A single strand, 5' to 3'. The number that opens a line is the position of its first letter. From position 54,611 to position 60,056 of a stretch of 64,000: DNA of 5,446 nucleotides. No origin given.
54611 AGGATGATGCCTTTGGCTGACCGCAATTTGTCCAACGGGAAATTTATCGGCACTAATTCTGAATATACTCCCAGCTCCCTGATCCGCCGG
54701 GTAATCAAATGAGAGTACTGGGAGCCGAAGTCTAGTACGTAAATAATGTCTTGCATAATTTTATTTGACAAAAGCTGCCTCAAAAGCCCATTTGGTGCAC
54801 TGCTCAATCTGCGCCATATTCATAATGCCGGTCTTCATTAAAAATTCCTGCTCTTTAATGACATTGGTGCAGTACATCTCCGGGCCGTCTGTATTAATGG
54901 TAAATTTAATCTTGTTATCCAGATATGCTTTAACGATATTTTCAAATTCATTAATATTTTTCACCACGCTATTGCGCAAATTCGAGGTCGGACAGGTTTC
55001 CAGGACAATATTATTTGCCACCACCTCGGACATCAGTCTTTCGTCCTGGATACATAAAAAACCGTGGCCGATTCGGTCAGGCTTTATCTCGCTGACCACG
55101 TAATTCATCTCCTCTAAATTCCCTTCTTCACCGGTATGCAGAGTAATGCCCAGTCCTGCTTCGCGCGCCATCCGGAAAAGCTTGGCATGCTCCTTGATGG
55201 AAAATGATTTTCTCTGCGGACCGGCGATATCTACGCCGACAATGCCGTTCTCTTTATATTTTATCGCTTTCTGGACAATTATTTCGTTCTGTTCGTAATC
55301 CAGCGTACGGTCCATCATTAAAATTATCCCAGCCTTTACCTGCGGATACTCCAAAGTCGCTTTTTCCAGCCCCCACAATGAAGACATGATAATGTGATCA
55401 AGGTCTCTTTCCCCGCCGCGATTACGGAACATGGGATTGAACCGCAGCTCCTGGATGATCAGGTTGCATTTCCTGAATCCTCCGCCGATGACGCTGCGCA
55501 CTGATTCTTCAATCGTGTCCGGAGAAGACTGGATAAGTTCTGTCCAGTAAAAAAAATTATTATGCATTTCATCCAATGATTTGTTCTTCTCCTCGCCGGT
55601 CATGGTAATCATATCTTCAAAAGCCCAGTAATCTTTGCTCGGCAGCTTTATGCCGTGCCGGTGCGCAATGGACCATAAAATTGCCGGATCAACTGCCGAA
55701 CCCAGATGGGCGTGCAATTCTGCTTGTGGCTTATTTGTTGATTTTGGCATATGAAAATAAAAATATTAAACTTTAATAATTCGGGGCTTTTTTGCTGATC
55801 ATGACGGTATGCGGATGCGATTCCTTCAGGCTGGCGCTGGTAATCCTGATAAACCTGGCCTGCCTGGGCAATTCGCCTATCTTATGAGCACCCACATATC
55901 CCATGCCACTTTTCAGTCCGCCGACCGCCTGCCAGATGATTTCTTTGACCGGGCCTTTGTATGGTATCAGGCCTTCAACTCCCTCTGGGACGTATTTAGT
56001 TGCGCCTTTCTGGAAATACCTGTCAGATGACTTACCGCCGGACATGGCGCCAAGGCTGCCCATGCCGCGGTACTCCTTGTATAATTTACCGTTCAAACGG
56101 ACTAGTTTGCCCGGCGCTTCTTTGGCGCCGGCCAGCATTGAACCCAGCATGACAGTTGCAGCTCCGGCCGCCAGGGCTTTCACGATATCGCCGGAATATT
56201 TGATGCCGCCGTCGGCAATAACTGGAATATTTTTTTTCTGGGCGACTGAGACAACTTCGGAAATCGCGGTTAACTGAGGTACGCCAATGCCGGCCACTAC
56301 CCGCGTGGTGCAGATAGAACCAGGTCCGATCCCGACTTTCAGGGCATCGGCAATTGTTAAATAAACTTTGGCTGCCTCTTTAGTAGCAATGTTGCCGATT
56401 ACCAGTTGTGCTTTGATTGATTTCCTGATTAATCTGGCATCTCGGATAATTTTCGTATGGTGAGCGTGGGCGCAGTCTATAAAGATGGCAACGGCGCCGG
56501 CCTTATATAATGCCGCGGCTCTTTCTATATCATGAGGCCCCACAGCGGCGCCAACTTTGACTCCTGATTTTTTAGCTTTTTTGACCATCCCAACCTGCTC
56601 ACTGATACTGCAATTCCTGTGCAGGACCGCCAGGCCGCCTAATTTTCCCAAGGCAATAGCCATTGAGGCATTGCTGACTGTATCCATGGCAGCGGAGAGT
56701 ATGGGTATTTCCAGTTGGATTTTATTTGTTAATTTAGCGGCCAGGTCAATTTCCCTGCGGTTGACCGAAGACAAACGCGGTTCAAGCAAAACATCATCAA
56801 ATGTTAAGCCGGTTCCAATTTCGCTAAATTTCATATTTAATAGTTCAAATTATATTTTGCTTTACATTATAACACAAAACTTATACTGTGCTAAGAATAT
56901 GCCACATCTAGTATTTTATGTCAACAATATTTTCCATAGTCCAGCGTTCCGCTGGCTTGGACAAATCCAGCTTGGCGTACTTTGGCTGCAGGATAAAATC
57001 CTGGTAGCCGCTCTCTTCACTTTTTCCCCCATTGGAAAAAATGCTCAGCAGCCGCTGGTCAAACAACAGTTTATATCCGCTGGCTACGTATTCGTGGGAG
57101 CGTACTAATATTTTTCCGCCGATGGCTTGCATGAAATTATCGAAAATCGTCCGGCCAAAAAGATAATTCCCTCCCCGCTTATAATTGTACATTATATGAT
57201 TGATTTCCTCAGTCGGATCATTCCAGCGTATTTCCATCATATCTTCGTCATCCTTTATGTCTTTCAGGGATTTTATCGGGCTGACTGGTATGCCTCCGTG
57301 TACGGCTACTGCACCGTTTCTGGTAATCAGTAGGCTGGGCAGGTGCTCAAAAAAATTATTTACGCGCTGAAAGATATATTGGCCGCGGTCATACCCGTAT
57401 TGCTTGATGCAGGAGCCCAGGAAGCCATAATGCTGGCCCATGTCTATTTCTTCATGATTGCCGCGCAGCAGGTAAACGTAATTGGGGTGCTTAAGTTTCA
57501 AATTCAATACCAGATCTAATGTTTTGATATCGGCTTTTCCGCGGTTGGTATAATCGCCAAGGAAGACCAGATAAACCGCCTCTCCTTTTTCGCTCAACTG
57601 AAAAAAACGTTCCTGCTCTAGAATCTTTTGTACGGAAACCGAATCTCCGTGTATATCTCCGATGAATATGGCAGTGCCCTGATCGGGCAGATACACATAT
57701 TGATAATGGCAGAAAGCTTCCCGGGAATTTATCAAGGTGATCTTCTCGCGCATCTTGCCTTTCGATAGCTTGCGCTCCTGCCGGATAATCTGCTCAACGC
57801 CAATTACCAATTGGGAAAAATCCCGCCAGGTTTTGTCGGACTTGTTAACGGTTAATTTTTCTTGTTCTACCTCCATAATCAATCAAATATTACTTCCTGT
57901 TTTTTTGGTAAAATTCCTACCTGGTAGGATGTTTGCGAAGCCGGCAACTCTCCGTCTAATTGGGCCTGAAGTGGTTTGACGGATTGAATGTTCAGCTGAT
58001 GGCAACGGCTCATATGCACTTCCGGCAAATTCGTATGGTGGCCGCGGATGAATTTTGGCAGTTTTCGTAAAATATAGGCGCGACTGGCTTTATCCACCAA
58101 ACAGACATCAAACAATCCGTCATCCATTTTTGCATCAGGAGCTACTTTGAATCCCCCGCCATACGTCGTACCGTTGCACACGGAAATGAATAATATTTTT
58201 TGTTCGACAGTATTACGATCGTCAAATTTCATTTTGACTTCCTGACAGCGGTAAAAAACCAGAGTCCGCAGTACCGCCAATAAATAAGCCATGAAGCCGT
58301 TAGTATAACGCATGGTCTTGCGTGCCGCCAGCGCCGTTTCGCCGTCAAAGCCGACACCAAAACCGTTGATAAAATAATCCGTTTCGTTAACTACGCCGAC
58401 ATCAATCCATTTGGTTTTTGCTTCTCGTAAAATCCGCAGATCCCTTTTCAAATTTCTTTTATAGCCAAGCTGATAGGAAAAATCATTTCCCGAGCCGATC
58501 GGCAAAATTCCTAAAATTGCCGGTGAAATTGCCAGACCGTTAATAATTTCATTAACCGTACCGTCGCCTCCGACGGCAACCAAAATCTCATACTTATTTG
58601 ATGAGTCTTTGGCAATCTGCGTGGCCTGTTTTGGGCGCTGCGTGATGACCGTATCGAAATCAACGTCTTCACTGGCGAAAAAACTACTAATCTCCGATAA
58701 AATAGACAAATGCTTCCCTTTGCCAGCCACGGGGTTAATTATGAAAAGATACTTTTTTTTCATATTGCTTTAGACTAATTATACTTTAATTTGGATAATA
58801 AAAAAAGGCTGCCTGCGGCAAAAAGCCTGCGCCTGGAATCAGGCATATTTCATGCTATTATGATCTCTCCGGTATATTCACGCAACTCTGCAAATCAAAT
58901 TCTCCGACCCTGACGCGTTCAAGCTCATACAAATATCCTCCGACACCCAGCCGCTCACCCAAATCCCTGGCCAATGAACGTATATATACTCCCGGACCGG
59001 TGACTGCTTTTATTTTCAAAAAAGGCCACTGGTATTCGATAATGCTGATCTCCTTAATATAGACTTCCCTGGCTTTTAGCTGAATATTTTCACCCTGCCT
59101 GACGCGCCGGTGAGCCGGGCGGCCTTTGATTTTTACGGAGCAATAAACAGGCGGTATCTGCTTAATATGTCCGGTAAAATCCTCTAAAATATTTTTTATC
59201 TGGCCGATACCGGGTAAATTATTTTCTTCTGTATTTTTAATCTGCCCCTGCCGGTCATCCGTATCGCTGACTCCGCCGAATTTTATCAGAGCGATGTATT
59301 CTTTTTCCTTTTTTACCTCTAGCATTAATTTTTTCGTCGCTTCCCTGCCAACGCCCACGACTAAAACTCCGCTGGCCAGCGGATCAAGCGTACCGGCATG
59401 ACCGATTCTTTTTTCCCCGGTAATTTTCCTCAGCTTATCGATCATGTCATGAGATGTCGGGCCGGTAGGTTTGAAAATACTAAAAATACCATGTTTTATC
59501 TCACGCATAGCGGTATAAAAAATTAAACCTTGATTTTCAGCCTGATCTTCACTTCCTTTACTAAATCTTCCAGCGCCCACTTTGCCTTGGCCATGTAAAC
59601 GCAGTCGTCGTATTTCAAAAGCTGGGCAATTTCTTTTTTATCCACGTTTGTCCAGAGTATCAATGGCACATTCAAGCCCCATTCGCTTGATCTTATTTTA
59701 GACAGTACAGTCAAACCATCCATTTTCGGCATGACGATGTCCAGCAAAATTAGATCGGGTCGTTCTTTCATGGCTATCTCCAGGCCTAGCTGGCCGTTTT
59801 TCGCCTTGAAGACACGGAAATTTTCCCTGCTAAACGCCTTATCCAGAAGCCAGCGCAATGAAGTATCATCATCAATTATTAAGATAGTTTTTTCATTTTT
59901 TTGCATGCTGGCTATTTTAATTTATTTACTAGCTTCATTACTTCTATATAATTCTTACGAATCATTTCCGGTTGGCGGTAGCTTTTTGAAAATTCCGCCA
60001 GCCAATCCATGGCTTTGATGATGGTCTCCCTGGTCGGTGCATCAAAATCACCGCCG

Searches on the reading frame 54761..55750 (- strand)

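Call 6: search_protein_families(library=pfam, proteins=[window:54761-55750:-])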
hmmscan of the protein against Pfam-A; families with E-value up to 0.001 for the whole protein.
window:54761-55750:- (329 aa): 2 families
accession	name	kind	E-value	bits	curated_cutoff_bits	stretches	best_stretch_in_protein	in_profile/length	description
PF00962.28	A_deaminase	-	2.4e-48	165.3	27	1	8-328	1-315/330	Adenosine deaminase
PF01979.26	Amidohydro_1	-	9.2e-07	28.8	25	1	156-307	102-270/345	Amidohydrolase family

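Call 7: search_protein_families(library=ncbifam, proteins=[window:54761-55750:-])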
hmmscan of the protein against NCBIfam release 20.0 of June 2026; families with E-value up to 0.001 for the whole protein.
window:54761-55750:- (329 aa): 10 families
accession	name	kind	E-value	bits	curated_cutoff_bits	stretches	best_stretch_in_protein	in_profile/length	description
TIGR01430.1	aden_deam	equivalog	2e-52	178.2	216.55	1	7-328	1-311/323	adenosine deaminase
NF006848.0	PRK09358.1-3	equivalog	3.1e-39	135.2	426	1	7-328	4-311/325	adenosine deaminase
NF006846.0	PRK09358.1-1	equivalog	4.9e-37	127.7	459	1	6-328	5-318/333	adenosine deaminase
NF006850.0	PRK09358.1-6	equivalog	7.9e-34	117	419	1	6-329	7-316/334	adenosine deaminase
NF006847.0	PRK09358.1-2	equivalog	3.2e-32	111.7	412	1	6-328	12-340/364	adenosine deaminase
NF006849.0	PRK09358.1-5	equivalog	1.2e-23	83.8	494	1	138-306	135-303/350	adenosine deaminase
NF006854.0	PRK09358.3-1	equivalog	1.6e-23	83.4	530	1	158-328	155-322/344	adenosine deaminase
NF006856.0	PRK09358.3-3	equivalog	1.1e-17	64.1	510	1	170-318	161-306/316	adenosine deaminase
TIGR01431.1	adm_rel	subfamily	5.9e-10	38.5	315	1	92-297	206-420/479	adenosine deaminase-related growth factor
NF006859.0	PRK09358.3-6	equivalog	2.8e-08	33.4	549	1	54-303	41-279/299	adenosine deaminase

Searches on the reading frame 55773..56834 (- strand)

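Call 6: search_protein_families(library=pfam, proteins=[window:55773-56834:-])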
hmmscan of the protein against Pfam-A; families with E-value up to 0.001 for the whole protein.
window:55773-56834:- (353 aa): 5 families
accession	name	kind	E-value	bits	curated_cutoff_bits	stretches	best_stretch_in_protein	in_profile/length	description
PF00478.31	IMPDH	-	1.6e-131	438.8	25.6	1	9-342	1-345/345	IMP dehydrogenase / GMP reductase domain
PF01070.24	FMN_dh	-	6.8e-08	32.4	24.9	1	185-237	257-308/350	FMN-dependent dehydrogenase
PF03060.21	NMO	-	1e-06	28.8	28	1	143-243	137-234/331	Nitronate monooxygenase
PF01180.27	DHO_dh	-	0.00015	21.5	27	1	189-234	225-272/291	Dihydroorotate dehydrogenase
PF00977.27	His_biosynth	-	0.00037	20.5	23.6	0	191-234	62-105/228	Histidine biosynthesis protein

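Call 7: search_protein_families(library=ncbifam, proteins=[window:55773-56834:-])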
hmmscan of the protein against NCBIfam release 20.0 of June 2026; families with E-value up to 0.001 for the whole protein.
window:55773-56834:- (353 aa): 20 families
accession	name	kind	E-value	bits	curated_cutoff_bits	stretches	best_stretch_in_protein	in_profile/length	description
TIGR01302.1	IMP_dehydrog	equivalog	1.8e-121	406.1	481.5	2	93-322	214-448/450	IMP dehydrogenase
NF005311.0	PRK06843.1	equivalog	9.1e-102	341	779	2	89-345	139-401/404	inosine 5-monophosphate dehydrogenase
NF003470.0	PRK05096.1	equivalog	5.3e-59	200.1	397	1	9-333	8-338/347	GMP reductase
NF005869.0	PRK07807.1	equivalog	3.5e-57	194.5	549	2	90-342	214-475/479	GuaB1 family IMP dehydrogenase-related protein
TIGR01305.1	GMP_reduct_1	equivalog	8.1e-56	189.5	492.15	1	10-333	8-337/343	GMP reductase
NF052358.1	GMPRedGuaB1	equivalog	2.7e-55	188.4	675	2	92-338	216-471/479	GMP reductase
NF005493.0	PRK07107.1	equivalog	7.6e-53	179.8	585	2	93-349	233-496/502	IMP dehydrogenase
NF003966.0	PRK05458.1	equivalog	2.3e-50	171.8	344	1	11-329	7-315/327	GMP reductase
TIGR01303.1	IMP_DH_rel_1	equivalog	1.5e-49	169.2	562.75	2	92-341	214-472/475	GuaB1 family IMP dehydrogenase-related protein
TIGR01306.1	GMP_reduct_2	equivalog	1e-42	146.8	465.65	1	12-322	4-305/321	GMP reductase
TIGR01304.1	IMP_DH_rel_2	equivalog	7.6e-28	97.8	342.1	2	84-243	122-295/365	GuaB3 family IMP dehydrogenase-related protein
TIGR03151.1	enACPred_II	equivalog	7e-08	32.1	453.1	1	34-240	3-199/307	enoyl-[acyl-carrier-protein] reductase FabK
NF008398.0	PRK11197.1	subfamily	6e-07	28.6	376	1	92-242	193-340/381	L-lactate dehydrogenase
NF005574.0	PRK07259.1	equivalog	3e-06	26.4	269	1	189-245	224-280/304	dihydroorotate dehydrogenase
TIGR02151.1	IPP_isom_2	equivalog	7.5e-06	25.1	281.3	1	182-235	241-293/338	type 2 isopentenyl-diphosphate Delta-isomerase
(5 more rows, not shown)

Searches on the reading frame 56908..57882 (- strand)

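Call 10: search_protein_families(library=pfam, proteins=[window:56908-57882:-])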
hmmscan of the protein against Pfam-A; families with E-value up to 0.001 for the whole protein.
window:56908-57882:- (324 aa): 1 family
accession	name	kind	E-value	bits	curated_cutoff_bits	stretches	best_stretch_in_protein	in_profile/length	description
PF00149.33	Metallophos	-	1.2e-20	75.2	21.5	1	72-265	4-189/191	Calcineurin-like phosphoesterase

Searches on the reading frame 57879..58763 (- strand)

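Call 10: search_protein_families(library=pfam, proteins=[window:57879-58763:-])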
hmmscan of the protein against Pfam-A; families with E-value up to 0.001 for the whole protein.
window:57879-58763:- (294 aa): 2 families
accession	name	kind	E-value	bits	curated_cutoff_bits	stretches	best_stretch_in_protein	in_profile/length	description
PF19279.4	YegS_C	-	5.2e-31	108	27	1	138-291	6-156/158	YegS C-terminal NAD kinase beta sandwich-like domain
PF00781.29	DAGK_cat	-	8.1e-30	103.4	23.6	1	4-124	1-124/125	Diacylglycerol kinase catalytic domain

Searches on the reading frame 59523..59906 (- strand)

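Call 10: search_protein_families(library=pfam, proteins=[window:59523-59906:-])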
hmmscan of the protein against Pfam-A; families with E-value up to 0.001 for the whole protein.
window:59523-59906:- (127 aa): 1 family
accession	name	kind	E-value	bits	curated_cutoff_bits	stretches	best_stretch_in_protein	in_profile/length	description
PF00072.30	Response_reg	-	4.3e-20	72.4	30.2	1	8-118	1-109/111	Response regulator receiver domain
